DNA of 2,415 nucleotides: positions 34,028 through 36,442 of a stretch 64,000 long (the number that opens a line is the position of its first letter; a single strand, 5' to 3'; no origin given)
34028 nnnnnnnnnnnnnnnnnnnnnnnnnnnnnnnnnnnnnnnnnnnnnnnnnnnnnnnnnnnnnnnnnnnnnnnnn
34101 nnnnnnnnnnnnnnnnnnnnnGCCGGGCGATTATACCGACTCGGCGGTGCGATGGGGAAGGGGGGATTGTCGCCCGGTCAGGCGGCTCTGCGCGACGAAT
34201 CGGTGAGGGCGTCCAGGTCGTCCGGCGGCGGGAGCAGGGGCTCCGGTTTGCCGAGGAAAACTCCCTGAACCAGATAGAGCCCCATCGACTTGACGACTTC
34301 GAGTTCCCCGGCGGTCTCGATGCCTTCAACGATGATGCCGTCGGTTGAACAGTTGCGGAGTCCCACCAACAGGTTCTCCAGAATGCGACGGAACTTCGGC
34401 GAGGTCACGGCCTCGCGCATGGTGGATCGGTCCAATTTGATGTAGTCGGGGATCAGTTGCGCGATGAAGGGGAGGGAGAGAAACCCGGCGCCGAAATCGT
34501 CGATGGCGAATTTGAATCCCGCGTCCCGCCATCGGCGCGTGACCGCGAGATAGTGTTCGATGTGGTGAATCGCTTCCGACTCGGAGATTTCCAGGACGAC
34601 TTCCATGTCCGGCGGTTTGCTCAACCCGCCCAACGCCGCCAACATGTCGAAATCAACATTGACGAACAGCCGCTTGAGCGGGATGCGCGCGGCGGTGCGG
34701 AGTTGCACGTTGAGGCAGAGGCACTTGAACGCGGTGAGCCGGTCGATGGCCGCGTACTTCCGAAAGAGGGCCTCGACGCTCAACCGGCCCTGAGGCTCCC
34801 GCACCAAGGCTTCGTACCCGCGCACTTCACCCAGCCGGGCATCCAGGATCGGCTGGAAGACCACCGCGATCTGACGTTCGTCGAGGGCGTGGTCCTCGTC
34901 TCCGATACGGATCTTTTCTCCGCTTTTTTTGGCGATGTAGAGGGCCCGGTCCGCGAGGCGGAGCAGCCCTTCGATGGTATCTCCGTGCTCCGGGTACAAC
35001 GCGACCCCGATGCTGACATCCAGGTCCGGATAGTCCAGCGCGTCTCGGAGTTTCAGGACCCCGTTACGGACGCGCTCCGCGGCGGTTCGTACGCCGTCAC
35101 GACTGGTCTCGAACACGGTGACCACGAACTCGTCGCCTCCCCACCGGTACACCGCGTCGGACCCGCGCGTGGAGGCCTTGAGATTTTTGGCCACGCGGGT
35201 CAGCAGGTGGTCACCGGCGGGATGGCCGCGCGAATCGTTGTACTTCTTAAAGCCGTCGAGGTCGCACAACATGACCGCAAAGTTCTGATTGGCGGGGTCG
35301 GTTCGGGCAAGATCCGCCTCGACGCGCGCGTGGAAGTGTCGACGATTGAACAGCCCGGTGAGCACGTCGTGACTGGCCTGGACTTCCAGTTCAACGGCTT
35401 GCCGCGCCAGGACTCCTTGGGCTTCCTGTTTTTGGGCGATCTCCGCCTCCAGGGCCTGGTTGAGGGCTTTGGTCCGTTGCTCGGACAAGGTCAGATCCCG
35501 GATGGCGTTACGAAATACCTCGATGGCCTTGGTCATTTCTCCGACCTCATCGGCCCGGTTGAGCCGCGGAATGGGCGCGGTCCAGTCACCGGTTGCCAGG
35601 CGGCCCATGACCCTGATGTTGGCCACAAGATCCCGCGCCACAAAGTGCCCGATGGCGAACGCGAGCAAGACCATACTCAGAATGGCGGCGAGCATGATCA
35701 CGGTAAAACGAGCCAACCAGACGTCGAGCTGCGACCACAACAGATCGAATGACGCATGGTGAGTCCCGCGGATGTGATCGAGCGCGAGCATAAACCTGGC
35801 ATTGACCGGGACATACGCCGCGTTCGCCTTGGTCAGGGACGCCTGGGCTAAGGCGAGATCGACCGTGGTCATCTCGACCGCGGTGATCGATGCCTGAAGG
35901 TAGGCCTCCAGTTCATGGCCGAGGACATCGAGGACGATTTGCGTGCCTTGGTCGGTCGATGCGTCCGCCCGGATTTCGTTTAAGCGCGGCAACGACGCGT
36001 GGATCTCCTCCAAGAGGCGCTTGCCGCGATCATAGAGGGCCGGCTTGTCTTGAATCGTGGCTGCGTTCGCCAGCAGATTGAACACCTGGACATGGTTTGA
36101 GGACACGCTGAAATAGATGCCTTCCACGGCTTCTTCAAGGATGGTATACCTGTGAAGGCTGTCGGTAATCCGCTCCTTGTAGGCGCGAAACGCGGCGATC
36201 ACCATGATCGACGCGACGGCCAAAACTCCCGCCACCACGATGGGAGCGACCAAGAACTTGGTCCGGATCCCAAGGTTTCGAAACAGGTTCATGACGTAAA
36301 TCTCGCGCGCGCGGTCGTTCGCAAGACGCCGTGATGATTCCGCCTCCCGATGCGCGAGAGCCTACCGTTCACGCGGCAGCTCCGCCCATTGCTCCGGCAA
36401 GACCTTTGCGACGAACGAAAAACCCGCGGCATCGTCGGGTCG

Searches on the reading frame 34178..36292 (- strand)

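Call 72: search_protein_families(library=pfam, proteins=[window:34178-36292:-], max_evalue=0.00001)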
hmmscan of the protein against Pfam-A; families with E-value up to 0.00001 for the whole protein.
window:34178-36292:- (704 aa): 2 families
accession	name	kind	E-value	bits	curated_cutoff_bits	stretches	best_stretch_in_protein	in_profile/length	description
PF00990.26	GGDEF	-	1.8e-43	148.5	23.8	1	306-459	1-159/161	Diguanylate cyclase, GGDEF domain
PF00563.25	EAL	-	6.1e-33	114.6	31.3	1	468-683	6-236/236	EAL domain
